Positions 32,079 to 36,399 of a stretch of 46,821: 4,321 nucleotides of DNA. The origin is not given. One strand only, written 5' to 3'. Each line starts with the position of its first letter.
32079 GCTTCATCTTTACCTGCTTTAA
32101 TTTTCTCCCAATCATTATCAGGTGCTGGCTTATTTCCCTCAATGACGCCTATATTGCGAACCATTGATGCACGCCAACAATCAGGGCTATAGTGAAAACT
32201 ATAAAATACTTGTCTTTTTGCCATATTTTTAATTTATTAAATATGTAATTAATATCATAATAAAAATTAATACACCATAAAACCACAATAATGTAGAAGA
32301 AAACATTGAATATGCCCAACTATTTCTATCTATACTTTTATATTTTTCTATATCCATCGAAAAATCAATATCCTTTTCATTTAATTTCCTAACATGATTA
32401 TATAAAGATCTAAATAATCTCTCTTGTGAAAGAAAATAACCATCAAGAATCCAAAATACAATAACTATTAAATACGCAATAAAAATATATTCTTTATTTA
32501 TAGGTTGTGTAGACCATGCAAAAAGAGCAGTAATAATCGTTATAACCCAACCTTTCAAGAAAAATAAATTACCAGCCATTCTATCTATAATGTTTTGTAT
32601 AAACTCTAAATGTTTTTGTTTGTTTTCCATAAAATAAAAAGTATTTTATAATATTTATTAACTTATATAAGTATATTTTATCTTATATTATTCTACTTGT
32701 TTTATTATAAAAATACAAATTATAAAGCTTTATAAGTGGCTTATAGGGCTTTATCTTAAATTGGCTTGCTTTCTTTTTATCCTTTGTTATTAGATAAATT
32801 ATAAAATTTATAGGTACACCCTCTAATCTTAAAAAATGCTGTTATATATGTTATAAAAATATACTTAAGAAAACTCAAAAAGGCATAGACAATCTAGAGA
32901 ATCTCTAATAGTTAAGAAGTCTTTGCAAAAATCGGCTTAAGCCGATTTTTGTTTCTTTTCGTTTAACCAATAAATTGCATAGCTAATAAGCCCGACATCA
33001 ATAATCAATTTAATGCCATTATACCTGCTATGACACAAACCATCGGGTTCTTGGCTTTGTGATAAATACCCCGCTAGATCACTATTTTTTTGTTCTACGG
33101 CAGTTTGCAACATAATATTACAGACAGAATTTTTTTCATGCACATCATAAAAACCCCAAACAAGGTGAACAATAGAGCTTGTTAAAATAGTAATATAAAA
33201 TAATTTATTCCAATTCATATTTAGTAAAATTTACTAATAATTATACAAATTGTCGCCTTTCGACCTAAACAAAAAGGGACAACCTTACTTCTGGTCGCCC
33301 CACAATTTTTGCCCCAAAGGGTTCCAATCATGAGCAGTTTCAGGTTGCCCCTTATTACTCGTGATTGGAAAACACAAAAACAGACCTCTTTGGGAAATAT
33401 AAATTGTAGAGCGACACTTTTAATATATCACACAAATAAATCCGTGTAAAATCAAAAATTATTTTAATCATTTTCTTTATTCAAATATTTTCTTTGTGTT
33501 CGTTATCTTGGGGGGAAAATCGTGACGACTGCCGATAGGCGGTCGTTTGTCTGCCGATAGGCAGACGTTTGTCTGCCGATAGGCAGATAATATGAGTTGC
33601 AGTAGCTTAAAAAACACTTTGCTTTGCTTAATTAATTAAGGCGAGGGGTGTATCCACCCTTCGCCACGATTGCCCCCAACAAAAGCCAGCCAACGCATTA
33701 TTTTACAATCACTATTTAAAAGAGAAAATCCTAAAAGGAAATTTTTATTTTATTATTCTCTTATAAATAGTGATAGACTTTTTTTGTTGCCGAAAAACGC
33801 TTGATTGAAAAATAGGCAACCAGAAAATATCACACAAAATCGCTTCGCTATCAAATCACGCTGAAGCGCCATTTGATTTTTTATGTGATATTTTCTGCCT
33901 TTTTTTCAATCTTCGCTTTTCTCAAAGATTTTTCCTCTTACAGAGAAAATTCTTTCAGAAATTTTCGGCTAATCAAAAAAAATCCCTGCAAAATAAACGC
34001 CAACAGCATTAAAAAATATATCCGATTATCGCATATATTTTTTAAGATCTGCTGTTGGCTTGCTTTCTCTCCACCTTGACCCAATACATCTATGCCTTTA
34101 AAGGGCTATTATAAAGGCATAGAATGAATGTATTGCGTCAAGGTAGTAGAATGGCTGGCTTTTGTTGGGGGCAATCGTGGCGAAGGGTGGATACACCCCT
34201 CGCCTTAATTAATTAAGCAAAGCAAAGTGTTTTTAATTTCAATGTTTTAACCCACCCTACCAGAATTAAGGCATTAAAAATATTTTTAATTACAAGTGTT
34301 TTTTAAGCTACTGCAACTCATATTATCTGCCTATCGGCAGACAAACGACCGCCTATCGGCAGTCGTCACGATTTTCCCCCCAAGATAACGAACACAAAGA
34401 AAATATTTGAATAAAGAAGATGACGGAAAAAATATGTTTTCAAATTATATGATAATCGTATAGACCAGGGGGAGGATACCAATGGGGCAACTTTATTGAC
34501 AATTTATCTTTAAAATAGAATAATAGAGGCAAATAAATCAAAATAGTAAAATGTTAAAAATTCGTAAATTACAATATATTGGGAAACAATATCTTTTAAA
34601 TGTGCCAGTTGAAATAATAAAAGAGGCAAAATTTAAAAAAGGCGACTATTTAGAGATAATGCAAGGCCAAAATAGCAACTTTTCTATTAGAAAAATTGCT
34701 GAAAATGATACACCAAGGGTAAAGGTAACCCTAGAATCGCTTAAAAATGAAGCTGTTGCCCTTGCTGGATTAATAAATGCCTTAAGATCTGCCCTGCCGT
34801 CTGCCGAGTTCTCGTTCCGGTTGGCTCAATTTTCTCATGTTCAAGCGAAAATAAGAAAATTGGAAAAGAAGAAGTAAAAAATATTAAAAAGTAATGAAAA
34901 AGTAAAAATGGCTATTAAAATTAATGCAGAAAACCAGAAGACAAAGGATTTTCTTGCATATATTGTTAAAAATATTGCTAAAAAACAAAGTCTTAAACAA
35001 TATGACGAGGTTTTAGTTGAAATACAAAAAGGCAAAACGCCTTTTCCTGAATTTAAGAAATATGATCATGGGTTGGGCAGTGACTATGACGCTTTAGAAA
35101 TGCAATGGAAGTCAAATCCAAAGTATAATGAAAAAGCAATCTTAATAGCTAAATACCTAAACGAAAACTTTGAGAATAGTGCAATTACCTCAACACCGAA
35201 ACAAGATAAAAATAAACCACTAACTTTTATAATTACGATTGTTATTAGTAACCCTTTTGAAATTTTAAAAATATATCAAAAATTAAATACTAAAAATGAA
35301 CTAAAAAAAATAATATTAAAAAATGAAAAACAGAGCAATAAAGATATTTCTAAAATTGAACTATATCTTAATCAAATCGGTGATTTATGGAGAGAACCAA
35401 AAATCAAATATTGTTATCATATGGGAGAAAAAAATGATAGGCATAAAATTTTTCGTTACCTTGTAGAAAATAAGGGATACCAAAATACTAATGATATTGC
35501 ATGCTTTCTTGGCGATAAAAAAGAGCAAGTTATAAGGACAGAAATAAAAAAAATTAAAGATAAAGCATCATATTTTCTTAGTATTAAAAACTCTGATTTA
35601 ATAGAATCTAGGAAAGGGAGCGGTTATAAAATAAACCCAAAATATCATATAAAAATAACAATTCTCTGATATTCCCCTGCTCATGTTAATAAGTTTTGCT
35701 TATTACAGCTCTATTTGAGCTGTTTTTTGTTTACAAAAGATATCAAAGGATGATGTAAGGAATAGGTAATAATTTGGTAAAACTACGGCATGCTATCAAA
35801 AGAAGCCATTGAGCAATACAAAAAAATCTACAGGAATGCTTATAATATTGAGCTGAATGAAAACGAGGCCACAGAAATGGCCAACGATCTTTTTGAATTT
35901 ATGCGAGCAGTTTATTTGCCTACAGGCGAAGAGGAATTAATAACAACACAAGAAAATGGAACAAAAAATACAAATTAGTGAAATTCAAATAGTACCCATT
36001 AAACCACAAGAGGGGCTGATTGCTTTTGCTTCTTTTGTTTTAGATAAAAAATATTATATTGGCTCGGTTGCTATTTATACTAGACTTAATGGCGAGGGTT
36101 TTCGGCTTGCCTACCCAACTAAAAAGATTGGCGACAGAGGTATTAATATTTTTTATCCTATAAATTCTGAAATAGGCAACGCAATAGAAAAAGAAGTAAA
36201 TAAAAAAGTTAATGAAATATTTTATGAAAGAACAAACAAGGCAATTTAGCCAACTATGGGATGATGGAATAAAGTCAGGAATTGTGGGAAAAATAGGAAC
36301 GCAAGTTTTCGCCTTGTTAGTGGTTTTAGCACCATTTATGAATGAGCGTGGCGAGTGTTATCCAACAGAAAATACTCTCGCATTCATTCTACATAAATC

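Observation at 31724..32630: Minimal Thoeris-like pair: ThsB-type TIR protein operonic with a 133-aa 3-TM protein, no canonical ThsA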

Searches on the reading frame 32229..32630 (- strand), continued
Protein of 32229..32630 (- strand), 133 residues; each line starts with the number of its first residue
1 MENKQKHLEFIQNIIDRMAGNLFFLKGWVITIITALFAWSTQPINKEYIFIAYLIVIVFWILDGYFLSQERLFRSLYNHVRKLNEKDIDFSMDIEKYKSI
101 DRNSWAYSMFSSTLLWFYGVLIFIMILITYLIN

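Call 68: find_related_loci(query=A1, collection=genome_contigs, flank=2500)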
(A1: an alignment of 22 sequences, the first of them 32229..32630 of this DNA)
Query A1 (133 aa) in genome_contigs; peptide patterns used: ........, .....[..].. (x = any residue, [..] = any of these).
267 stretches matched a pattern; 113 encode a relative of the query (tblastn E <= 1e-3); the best 80 are kept; 80 distinct loci.
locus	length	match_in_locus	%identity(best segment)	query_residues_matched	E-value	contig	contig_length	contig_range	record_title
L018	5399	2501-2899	68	1-133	5e-59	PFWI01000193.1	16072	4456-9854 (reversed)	MAG: bacterium (Candidatus Ratteibacteria) CG_4_9_14_3_um_filter_41_21 CG_4_9_14_3_um_filter_150_scaffold_6008_c, whole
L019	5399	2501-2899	68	1-133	2e-58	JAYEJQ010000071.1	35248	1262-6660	MAG: Patescibacteria group bacterium isolate MAG159 MAG159_71, whole genome shotgun sequence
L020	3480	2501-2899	67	1-133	3e-58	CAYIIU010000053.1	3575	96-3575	MAG TPA_asm: uncultured archaeon isolate ERP119705_co23_96 genome assembly, contig: NODE_31594_length_3575_cov_6.297727,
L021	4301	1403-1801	67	1-133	9e-58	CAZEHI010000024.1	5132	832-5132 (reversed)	MAG TPA_asm: uncultured Candidatus Saccharibacteria bacterium isolate binchicken_co34_546 genome assembly, contig: NODE_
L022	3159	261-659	65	1-133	5e-56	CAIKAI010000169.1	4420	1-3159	Candidatus Shapirobacteria bacterium isolate AlinenLipids_bin-9586 genome assembly, contig: bin-9586:169/184, whole geno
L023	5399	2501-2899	65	1-133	5e-55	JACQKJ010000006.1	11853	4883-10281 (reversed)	MAG: Candidatus Komeilibacteria bacterium isolate NC_groundwater_1174_Ag_S-0.1um_52_33 S_p1_S3_coassembly_k141_172122, w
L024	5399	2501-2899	65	1-133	3e-55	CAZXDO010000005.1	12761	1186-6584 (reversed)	MAG TPA_asm: uncultured Candidatus Saccharibacteria bacterium isolate SRP067234_co1_334 genome assembly, contig: k99_200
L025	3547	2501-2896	63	1-132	4e-53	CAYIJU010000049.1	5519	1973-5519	MAG TPA_asm: uncultured Candidatus Saccharibacteria bacterium isolate ERP119705_co20_288 genome assembly, contig: NODE_2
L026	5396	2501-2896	61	1-132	5e-53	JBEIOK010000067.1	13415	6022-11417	MAG: Nevskiaceae bacterium isolate Sample-106-S6-bin-115 Sample_106_S6-bin_115-k141_811813, whole genome shotgun sequenc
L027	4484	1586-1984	59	1-133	7e-53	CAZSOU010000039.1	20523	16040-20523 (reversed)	MAG TPA_asm: uncultured Rhodanobacteraceae bacterium isolate SRP187154_co1_252 genome assembly, contig: NODE_2910_length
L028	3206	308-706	61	1-133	2e-52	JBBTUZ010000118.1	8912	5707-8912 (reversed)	MAG: Patescibacteria group bacterium isolate H32-bin045_1 H32_bin045_1_000000000118, whole genome shotgun sequence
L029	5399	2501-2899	71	1-133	7e-52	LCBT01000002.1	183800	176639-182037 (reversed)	MAG: Candidatus Daviesbacteria bacterium GW2011_GWA1_41_61 UU73_C0002, whole genome shotgun sequence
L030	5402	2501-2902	62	1-133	5e-52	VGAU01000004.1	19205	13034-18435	MAG: Actinomycetota bacterium isolate K_DeepCast_1200m_m2_204 K_DeepCast_1200m_m2_204_Ga0194110_10003567, whole genome s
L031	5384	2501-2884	64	1-128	9e-52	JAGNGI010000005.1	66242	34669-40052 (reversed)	MAG: Candidatus Neomarinimicrobiota bacterium isolate Go_SlDig_bin_199 Go_SlDig_1017_length_66242_cov_133.703668, whole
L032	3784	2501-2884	64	1-128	9e-52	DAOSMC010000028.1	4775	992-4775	MAG TPA_asm: Candidatus Paceibacterota bacterium isolate AMR_MDS_1607 NODE_19464_length_4775_cov_16.515042, whole genome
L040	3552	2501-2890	66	1-125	1e-49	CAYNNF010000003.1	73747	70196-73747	MAG TPA_asm: uncultured Candidatus Saccharibacteria bacterium isolate SRP178699_co1_596 genome assembly, contig: NODE_25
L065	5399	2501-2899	56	1-133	5e-46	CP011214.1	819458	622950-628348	MAG: Candidatus Woesebacteria bacterium GW2011_GWF1_31_35 chromosome, complete genome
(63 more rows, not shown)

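Call 76: search_protein_families(library=pfam, proteins=[L065:2904-3569:+, L040:2910-3278:+], max_evalue=1)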
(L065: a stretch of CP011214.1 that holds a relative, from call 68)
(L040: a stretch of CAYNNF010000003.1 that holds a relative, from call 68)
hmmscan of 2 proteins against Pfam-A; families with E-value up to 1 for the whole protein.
L065:2904-3569:+ (222 aa): 2 families
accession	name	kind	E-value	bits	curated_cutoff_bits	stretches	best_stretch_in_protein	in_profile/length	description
PF08937.16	ThsB_TIR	-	1.1e-06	29.4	21.2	1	6-125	1-98/100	Thoeris protein ThsB, TIR-like domain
PF13676.11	TIR_2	-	0.015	16.2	28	1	31-110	13-84/122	TIR domain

L040:2910-3278:+ (123 aa): 4 families
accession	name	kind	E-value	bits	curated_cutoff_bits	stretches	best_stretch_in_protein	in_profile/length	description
PF08937.16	ThsB_TIR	-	1.9e-05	25.4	21.2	1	6-93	1-93/100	Thoeris protein ThsB, TIR-like domain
PF13676.11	TIR_2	-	0.00026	21.9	28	1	41-91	33-87/122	TIR domain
PF18185.7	STALD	-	0.0011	18.9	24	1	27-91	85-153/211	Sir2- and TIR-associating SLOG family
PF05014.21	Nuc_deoxyrib_tr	-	0.0094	16.5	28.8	1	45-92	49-95/117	Nucleoside 2-deoxyribosyltransferase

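Call 77: search_protein_families(library=padloc, proteins=[L065:2904-3569:+, L040:2910-3278:+], max_evalue=0.001)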
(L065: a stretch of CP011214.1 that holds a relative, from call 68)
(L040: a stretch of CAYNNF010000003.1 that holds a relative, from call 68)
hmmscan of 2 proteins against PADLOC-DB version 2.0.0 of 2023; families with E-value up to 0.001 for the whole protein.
L065:2904-3569:+ (222 aa): 5 families
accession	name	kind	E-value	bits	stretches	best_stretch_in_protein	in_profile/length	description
PDLC00428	ThsB1|ThsB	-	3.2e-76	254.5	1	1-221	1-218/219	TIR-like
PDLC00438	ThsB1|ThsB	-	2.8e-16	58.1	1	1-220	1-204/206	TIR-like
PDLC00431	ThsB1|ThsB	-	2.5e-06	26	1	1-201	1-146/162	TIR-like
PDLC04688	PDC-M50B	-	4.3e-05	21.8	1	1-105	1-92/162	-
PDLC00418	ThsB1|ThsB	-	0.00059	17.7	0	3-104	5-91/155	TIR-like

L040:2910-3278:+ (123 aa): 3 families
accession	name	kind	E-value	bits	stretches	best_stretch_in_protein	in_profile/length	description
PDLC00433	ThsB1|ThsB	-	4.6e-08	31.3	1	1-93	1-94/164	TIR-like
PDLC04688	PDC-M50B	-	6.6e-06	24.4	1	1-90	1-95/162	-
PDLC00431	ThsB1|ThsB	-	4.9e-05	21.8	1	1-90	1-94/162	TIR-like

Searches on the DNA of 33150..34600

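Call 74: search_rna_families(source=window, start=33150, end=34600, threshold=evalue, max_evalue=1)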
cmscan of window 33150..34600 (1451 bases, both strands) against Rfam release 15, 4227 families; matches with E-value up to 1: 6.
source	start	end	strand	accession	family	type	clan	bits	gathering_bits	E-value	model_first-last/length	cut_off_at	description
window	34069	34148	+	RF00705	mir-202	Gene; miRNA;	-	28.3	51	0.00075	1-76/76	no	mir-202 microRNA precursor family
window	34072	34145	+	RF03578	mir-3910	Gene; miRNA;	-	26.5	95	0.013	1-82/82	no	mir-3910 microRNA precursor family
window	34072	34145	-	RF03578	mir-3910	Gene; miRNA;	-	25.8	95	0.021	1-82/82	no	mir-3910 microRNA precursor family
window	33667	33788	-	RF02319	TtnuHACA12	Gene; snRNA; snoRNA; HACA-box;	-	25.6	80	0.47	1-131/131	no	Tetrahymena snoRNA TtnuHACA12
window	33823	33895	-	RF00666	mir-32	Gene; miRNA;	-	20.7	70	0.15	1-70/70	no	mir-32 microRNA precursor family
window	33920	33961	-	RF03640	mir-3747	Gene; miRNA;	-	19.6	63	0.82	1-67/67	no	mir-3747 microRNA precursor family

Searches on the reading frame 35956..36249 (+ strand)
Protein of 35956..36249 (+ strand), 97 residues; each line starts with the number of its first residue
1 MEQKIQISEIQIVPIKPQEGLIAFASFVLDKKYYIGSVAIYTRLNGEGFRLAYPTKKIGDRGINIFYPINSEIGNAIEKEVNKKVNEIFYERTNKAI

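Call 61: search_protein_families(library=pfam, proteins=[window:35956-36249:+], max_evalue=0.001)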
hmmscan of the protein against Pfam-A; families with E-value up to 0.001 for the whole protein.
window:35956-36249:+ (97 aa): 1 family
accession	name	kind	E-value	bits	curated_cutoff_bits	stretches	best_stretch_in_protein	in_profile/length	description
PF04026.17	SpoVG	-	2e-07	31.5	29.6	1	6-84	2-79/82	SpoVG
